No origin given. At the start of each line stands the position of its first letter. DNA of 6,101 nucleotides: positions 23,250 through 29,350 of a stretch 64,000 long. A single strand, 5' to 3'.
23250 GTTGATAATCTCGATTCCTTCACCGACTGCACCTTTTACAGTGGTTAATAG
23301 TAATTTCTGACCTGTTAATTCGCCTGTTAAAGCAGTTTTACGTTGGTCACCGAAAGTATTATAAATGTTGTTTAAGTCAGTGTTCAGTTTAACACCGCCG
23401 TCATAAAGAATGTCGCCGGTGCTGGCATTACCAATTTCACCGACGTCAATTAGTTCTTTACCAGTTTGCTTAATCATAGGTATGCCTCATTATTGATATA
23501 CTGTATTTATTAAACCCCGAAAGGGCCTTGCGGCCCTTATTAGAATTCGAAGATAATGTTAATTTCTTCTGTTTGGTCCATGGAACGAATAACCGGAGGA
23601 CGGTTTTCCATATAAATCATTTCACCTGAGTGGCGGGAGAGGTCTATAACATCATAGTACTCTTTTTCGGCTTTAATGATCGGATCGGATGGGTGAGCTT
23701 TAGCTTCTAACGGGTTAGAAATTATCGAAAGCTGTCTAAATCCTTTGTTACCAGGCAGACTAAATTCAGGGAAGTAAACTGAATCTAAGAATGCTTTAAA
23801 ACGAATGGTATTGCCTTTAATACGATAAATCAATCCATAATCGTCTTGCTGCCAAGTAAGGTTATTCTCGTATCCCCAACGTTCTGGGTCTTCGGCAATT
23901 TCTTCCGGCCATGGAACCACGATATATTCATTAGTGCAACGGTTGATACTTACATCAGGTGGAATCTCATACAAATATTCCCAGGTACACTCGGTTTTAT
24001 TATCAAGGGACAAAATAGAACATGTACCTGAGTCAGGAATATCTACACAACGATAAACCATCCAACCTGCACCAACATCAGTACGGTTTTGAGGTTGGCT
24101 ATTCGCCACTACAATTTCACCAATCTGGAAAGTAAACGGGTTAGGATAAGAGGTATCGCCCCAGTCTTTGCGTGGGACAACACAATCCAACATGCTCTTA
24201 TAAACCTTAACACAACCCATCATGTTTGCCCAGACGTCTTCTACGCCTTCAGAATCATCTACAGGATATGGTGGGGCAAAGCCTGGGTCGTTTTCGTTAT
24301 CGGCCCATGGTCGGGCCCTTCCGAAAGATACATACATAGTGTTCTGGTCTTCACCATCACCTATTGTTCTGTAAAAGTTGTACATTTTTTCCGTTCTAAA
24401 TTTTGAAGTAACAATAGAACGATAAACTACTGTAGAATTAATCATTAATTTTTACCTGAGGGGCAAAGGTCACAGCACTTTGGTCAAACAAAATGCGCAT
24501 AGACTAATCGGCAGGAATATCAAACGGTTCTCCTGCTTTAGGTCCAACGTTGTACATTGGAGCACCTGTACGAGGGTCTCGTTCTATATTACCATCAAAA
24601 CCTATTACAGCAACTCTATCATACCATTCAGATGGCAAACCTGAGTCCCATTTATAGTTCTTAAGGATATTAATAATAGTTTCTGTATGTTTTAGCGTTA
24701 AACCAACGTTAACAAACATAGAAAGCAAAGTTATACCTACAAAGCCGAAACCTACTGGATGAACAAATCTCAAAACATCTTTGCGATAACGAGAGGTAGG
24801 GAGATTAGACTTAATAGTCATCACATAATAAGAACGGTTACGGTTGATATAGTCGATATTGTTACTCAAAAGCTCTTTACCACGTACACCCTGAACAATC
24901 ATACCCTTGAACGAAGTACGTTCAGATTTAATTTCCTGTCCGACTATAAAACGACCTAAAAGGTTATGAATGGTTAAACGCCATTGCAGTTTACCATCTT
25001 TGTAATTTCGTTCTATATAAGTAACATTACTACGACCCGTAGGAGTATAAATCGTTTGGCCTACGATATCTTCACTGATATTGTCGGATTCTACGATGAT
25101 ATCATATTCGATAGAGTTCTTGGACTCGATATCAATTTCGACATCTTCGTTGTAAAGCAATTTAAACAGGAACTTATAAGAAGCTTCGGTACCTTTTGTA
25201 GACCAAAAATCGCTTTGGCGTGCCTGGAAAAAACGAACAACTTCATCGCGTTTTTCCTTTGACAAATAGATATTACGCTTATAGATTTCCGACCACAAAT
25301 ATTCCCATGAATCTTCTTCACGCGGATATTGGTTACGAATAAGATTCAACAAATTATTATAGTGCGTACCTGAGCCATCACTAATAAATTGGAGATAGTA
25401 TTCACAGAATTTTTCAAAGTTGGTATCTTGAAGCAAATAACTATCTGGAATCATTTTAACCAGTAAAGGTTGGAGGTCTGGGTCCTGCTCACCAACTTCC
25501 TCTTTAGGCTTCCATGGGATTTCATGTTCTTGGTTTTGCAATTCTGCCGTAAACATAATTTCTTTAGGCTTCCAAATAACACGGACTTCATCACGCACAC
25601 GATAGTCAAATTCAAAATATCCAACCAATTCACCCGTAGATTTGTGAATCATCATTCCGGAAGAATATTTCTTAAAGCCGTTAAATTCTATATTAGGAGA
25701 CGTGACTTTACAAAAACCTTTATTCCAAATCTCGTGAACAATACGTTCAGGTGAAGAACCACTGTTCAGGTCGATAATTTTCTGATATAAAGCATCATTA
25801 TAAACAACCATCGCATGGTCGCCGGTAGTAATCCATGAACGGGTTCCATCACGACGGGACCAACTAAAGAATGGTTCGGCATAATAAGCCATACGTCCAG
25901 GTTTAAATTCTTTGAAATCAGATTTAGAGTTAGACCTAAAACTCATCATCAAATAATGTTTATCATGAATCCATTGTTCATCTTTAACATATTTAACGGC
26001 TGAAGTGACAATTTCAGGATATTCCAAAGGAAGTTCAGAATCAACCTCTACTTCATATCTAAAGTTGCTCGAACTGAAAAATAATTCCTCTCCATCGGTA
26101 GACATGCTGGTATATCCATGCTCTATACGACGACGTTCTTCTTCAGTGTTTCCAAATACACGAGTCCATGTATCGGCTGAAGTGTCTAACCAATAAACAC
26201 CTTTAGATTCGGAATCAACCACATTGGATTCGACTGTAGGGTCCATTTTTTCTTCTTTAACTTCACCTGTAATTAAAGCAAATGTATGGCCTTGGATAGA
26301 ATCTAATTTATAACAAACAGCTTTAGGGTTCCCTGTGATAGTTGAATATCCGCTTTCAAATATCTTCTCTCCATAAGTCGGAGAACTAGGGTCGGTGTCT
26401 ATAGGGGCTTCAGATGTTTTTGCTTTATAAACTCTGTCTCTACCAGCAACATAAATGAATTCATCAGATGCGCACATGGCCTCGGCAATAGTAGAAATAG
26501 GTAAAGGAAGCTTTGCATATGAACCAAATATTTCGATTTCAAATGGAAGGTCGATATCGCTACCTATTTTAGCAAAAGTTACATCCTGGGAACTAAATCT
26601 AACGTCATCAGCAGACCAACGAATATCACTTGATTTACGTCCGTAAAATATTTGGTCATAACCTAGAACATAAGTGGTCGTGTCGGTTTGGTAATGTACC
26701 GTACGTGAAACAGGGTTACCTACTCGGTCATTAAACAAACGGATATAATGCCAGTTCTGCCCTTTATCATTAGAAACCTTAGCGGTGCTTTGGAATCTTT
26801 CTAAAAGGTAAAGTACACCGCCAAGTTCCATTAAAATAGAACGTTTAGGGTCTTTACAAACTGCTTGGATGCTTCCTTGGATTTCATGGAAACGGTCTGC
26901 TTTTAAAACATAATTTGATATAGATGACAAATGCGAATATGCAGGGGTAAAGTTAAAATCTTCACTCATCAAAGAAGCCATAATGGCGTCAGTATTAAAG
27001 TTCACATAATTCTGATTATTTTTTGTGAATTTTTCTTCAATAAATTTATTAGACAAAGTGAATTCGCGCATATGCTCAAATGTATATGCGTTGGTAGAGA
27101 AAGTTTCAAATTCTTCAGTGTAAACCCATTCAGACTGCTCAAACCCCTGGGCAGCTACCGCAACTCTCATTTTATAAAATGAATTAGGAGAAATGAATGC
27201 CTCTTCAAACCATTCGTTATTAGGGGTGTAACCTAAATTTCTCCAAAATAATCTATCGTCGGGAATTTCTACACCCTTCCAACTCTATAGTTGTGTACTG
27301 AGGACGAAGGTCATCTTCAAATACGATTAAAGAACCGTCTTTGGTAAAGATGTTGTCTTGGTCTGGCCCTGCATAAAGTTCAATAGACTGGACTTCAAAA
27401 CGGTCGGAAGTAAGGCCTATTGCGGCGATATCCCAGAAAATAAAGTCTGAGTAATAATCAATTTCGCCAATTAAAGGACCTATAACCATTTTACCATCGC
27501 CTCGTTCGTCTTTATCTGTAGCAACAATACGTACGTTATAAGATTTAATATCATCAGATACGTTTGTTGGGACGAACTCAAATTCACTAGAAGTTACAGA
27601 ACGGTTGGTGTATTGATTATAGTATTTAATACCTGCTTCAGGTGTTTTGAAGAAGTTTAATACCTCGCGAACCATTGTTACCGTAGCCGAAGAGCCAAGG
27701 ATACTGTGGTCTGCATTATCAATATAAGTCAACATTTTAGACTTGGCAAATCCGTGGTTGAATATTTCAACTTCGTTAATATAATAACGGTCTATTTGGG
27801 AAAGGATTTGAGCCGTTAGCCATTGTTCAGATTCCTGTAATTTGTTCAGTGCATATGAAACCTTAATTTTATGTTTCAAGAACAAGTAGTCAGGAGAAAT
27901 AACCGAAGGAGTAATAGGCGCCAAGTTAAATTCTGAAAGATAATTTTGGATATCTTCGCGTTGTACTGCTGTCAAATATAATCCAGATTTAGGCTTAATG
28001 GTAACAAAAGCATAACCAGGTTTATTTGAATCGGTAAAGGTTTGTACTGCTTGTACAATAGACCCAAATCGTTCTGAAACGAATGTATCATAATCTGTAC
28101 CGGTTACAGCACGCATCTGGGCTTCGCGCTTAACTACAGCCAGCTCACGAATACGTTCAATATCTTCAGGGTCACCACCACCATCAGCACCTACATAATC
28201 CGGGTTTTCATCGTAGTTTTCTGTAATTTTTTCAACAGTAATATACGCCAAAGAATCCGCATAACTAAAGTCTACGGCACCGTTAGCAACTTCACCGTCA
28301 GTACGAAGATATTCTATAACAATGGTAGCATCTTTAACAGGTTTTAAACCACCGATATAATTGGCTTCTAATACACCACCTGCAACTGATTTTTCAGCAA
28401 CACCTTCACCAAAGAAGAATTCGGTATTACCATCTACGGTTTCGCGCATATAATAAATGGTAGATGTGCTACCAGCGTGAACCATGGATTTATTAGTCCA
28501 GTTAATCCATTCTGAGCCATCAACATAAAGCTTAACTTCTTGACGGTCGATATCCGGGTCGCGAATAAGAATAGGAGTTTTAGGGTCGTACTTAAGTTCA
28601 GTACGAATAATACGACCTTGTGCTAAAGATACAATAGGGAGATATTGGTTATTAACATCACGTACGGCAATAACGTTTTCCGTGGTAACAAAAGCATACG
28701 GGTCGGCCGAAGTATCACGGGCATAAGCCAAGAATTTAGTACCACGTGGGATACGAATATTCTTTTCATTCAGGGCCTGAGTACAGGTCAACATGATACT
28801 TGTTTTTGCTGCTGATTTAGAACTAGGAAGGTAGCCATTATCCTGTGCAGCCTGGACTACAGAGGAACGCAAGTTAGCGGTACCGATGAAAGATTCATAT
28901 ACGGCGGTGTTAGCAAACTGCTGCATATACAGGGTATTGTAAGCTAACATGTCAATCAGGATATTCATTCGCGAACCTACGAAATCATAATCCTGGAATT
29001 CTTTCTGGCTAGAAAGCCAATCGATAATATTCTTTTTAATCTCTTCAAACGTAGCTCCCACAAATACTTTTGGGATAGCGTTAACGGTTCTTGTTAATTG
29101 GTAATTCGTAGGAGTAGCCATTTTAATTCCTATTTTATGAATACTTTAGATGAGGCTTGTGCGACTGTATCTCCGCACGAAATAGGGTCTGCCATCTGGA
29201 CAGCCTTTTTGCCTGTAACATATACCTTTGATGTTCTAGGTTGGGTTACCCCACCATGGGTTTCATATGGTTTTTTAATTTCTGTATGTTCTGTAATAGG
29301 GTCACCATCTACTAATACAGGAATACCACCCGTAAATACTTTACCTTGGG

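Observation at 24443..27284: Gene 7 lacks its start and has a frameshifted C-terminus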

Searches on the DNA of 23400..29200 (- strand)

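Call 3: search_dna_similar(query=window:23400-29200:-, collection=phages, mode=near, max_rows=15)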
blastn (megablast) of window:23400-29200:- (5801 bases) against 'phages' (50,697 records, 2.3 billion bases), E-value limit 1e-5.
Records with a match: 301; places in all: 373; records where one place covers at least 80% of the query: 48.
Best place of each record, by identity: 95-99% 20; 90-95% 16; 80-90% 21; 60-80% 244.
By first word of the organism name: Escherichia 173; Enterobacter 27; Klebsiella 23; Shigella 16; Aeromonas 13; Enterobacteria 8; Citrobacter 7; Salmonella 5; Acinetobacter 5; Erwinia 4; and 11 more.
By host as written in the record: Escherichia coli 73; - 18; Escherichia coli LF82 13; Klebsiella pneumoniae 11; Escherichia coli O157:H7 7; Shigella sonnei 6; Escherichia coli K-12 MG1655 5; Escherichia coli str. K-12 substr. MG1655 5; and 104 more.
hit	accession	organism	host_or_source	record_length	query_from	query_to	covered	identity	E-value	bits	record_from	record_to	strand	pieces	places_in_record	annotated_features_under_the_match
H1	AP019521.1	Escherichia phage KIT01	Escherichia coli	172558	1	5800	99%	96.3%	0e+0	9442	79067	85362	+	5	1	baseplate wedge initiator | baseplate wedge subunit (x2) | baseplate wedge tail fiber connector | hypothetical protein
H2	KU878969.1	Escherichia phage MX01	Escherichia coli DE217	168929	1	5800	99%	96.0%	0e+0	9347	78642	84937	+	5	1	hypothetical protein (x2) | baseplate wedge subunit (x2) | baseplate wedge tail fiber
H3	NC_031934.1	Escherichia phage MX01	Escherichia coli DE217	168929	1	5800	99%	96.0%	0e+0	9347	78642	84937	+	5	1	baseplate wedge subunit (x3) | baseplate wedge tail fiber protein connector | PAAR motif of membran proteins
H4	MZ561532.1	Shigella phage PSD9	Shigella dysenteriae KUST9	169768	1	5800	99%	96.0%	0e+0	9341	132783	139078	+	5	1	baseplate wedge protein (x3) | baseplate protein | baseplate puncturing device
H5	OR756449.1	Salmonella phage vB_SalD_ABTNLS3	Salmonella enterica subsp. enterica ...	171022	1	5800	99%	95.9%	0e+0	9319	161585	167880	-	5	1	baseplate wedge initiator | baseplate wedge subunit (x2) | baseplate wedge tail fiber protein connector | PAAR motif of membrane protein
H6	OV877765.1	Escherichia phage UGJNEcP4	-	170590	1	5800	99%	95.8%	0e+0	9292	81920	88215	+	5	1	baseplate wedge subunit (x3) | baseplate wedge tail fiber protein connector | PAAR motif of membran proteins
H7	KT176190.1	Escherichia phage QL01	duck feces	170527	1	5800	99%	95.6%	0e+0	9236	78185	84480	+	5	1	baseplate wedge initiator | baseplate wedge subunit (x2) | baseplate wedge tail fiber | hypothetical protein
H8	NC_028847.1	Escherichia phage QL01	duck feces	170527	1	5800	99%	95.6%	0e+0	9236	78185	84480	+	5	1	baseplate wedge subunit (x3) | baseplate wedge tail fiber protein connector | PAAR motif of membran proteins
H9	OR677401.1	Escherichia phage LQ5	Escherichia coli O78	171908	1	5800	99%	95.6%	0e+0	9237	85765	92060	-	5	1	record has no annotation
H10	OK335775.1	Escherichia phage PSD2002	Escherichia coli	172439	69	5801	98%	96.6%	0e+0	9431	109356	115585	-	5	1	baseplate wedge initiator | baseplate wedge subunit (x2) | hypothetical protein (x2)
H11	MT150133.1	Enterobacteria phage vB_EcoM_IME540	Escherichia coli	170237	1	5801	99%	95.3%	0e+0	9140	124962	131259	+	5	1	baseplate wedge initiator | baseplate wedge subunit (x2) | baseplate wedge tail fiber | hypothetical protein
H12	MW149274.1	Salmonella phage vB_SalM_ABTNLsp5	Salmonella enterica CVCC 79102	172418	1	5801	99%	95.2%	0e+0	9106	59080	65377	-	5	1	baseplate wedge initiator | baseplate wedge subunit (x2) | baseplate wedge tail fiber | hypothetical protein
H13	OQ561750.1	Escherichia phage LHE83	Escherichia coli BL21 (DE3)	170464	69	5801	98%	95.9%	0e+0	9225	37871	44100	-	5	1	baseplate wedge initiator | baseplate wedge subunit (x2) | hypothetical protein (x2)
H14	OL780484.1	Escherichia phage vB_EcoM-E33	Escherichia coli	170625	69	5800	98%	95.9%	0e+0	9199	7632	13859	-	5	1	baseplate wedge initiator | baseplate wedge subunit (x2) | baseplate wedge tail fiber | hypothetical protein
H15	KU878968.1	Escherichia phage WG01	Escherichia coli DE017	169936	69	5800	98%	95.8%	0e+0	9178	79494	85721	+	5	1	baseplate wedge initiator | baseplate wedge subunit (x2) | baseplate wedge tail fiber | hypothetical protein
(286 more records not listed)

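Call 6: get_annotated_region(hit=H1, flank=3000)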
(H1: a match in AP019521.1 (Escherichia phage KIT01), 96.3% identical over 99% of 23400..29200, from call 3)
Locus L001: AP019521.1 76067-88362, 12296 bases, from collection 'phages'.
description: Escherichia phage KIT01 DNA, complete genome.
organism: Escherichia phage KIT01 (NCBI taxid 2382092)
taxonomy: Viruses; Duplodnaviria; Heunggongvirae; Uroviricota; Caudoviricetes; Straboviridae; Tevenvirinae; Dhakavirus
host: Escherichia coli; source: soil from free range chicken farm; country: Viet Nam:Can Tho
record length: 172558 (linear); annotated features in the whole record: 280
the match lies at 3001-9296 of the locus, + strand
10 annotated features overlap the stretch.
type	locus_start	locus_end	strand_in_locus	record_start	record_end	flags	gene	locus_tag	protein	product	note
CDS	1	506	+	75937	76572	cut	-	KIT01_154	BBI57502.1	hypothetical protein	-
CDS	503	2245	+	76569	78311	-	-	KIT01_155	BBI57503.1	baseplate hub subunit and tail lysozyme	5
CDS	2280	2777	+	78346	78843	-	-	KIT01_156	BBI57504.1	hypothetical protein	5.1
CDS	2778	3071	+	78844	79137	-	-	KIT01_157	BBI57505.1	hypothetical protein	5.4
CDS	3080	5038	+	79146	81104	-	-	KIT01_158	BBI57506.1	baseplate wedge subunit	6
CDS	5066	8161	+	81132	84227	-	-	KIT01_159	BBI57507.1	baseplate wedge initiator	7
CDS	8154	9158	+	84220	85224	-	-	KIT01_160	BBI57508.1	baseplate wedge subunit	8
CDS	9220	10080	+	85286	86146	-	-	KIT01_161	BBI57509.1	baseplate wedge tail fiber connector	9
CDS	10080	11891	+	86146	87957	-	-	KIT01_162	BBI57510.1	baseplate wedge subunit and tail pin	10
CDS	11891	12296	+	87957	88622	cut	-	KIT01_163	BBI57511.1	baseplate wedge subunit and tail pin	11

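Call 15: search_dna_similar(query=window:27207-27346:-, collection=phages, mode=near, max_rows=8)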
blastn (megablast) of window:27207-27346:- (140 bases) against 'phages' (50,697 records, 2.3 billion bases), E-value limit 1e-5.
Records with a match: 52; places in all: 52; records where one place covers at least 80% of the query: 34.
Best place of each record, by identity: >=99% 28; 95-99% 6; 90-95% 8; 80-90% 10.
By first word of the organism name: Escherichia 37; Enterobacteria 5; Salmonella 2; Erwinia 2; phage 1; Phage 1; Shigella 1; Kosakonia 1; Serratia 1; Dhakavirus 1.
By host as written in the record: Escherichia coli 10; - 9; Escherichia coli BL21(DE3) 4; Escherichia coli O78.A 2; Escherichia coli DE017 2; Escherichia coli DE217 2; Escherichia coli K12 2; Escherichia coli K-12 MG1655 2; and 17 more.
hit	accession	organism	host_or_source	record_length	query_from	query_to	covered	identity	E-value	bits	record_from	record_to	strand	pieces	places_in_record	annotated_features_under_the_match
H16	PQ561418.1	phage Ec2-ASingh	-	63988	1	140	100%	100.0%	1e-28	260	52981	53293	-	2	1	record has no annotation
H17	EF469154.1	Escherichia phage JS98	-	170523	1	140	100%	100.0%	1e-28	260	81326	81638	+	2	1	7: gp7 baseplate wedge initiator | 6: gp6 baseplate wedge subunit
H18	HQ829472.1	Escherichia phage Bp7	Escherichia coli O78.A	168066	1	140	100%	100.0%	1e-28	260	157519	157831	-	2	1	baseplate wedge initiator | baseplate wedge subunit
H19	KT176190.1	Escherichia phage QL01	duck feces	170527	1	140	100%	100.0%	1e-28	260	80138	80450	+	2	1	baseplate wedge initiator | baseplate wedge subunit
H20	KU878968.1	Escherichia phage WG01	Escherichia coli DE017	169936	1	140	100%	100.0%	1e-28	260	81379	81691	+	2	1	baseplate wedge initiator | baseplate wedge subunit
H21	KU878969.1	Escherichia phage MX01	Escherichia coli DE217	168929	1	140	100%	100.0%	1e-28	260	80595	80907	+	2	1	hypothetical protein | baseplate wedge subunit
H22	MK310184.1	Phage NC-G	Escherichia coli NC101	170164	1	140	100%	100.0%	1e-28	260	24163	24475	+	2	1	baseplate wedge initiator | baseplate wedge subunit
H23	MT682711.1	Escherichia phage vB_EcoM_FB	poultry farms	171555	1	140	100%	100.0%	1e-28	260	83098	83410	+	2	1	baseplate wedge initiator | baseplate wedge subunit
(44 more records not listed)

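Call 16: search_dna_similar(query=window:24400-24580:-, collection=phages, mode=distant, max_rows=12)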
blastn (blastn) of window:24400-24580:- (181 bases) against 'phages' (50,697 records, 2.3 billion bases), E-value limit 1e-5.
Records with a match: 62; places in all: 62; records where one place covers at least 80% of the query: 16.
Best place of each record, by identity: 95-99% 18; 90-95% 16; 80-90% 28.
By first word of the organism name: Escherichia 40; Enterobacter 9; Enterobacteria 5; Salmonella 2; Kosakonia 2; Shigella 1; Phage 1; phage 1; Dhakavirus 1.
By host as written in the record: Escherichia coli 12; - 9; Escherichia coli BL21(DE3) 4; Enterobacter cloacae 3; Escherichia coli DE217 2; Escherichia coli DE017 2; Escherichia coli K12 2; Escherichia coli O78.A 2; and 20 more.
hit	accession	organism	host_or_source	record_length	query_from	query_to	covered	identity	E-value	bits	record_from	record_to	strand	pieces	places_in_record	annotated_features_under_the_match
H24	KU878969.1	Escherichia phage MX01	Escherichia coli DE217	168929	1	181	92%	98.2%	2e-26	290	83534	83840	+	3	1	hypothetical protein | baseplate wedge subunit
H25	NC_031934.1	Escherichia phage MX01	Escherichia coli DE217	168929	1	181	92%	98.2%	2e-26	290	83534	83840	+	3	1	baseplate wedge subunit (x2)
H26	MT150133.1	Enterobacteria phage vB_EcoM_IME540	Escherichia coli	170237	1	181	92%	97.0%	2e-25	281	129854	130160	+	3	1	baseplate wedge initiator | baseplate wedge subunit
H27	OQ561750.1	Escherichia phage LHE83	Escherichia coli BL21 (DE3)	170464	1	181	92%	97.0%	2e-25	281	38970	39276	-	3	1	baseplate wedge initiator | baseplate wedge subunit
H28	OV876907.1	Escherichia phage UGJNEcP3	-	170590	1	181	92%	94.0%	1e-22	260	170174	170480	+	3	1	baseplate wedge subunit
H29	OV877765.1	Escherichia phage UGJNEcP4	-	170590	1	181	92%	94.0%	1e-22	260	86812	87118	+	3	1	baseplate wedge subunit (x2)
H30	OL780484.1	Escherichia phage vB_EcoM-E33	Escherichia coli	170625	1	181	92%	93.4%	1e-22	255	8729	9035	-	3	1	baseplate wedge initiator | baseplate wedge subunit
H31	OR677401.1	Escherichia phage LQ5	Escherichia coli O78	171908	1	181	92%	93.4%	1e-22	255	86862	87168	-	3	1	record has no annotation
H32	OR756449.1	Salmonella phage vB_SalD_ABTNLS3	Salmonella enterica subsp. enterica ...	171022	1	181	92%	93.4%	1e-22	255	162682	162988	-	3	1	baseplate wedge initiator | baseplate wedge subunit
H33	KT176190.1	Escherichia phage QL01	duck feces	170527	1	181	92%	93.4%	1e-22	255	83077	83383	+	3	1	baseplate wedge initiator | baseplate wedge subunit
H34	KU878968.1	Escherichia phage WG01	Escherichia coli DE017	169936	1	181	92%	93.4%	1e-22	255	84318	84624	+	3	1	baseplate wedge initiator | baseplate wedge subunit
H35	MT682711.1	Escherichia phage vB_EcoM_FB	poultry farms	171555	1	181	92%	93.4%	1e-22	255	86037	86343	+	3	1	baseplate wedge initiator | baseplate wedge tail fiber connector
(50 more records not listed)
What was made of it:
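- Checked: More than chance: none of the near relatives examined shares either junction (calls 3, 15, 16).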

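Call 48: search_dna_similar(query=window:27100-27460:-, collection=ecoli_genomes, mode=near, max_rows=8)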
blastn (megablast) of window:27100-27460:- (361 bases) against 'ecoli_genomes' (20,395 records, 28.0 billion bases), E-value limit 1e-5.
No match.

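Call 49: search_dna_similar(query=window:27100-27460:-, collection=plasmids, mode=near, max_rows=8)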
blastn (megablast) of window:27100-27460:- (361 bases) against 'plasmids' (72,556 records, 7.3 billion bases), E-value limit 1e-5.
No match.
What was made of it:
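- Tried and rejected: Megablast against E. coli genomes and plasmids found nothing (calls 48, 49).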
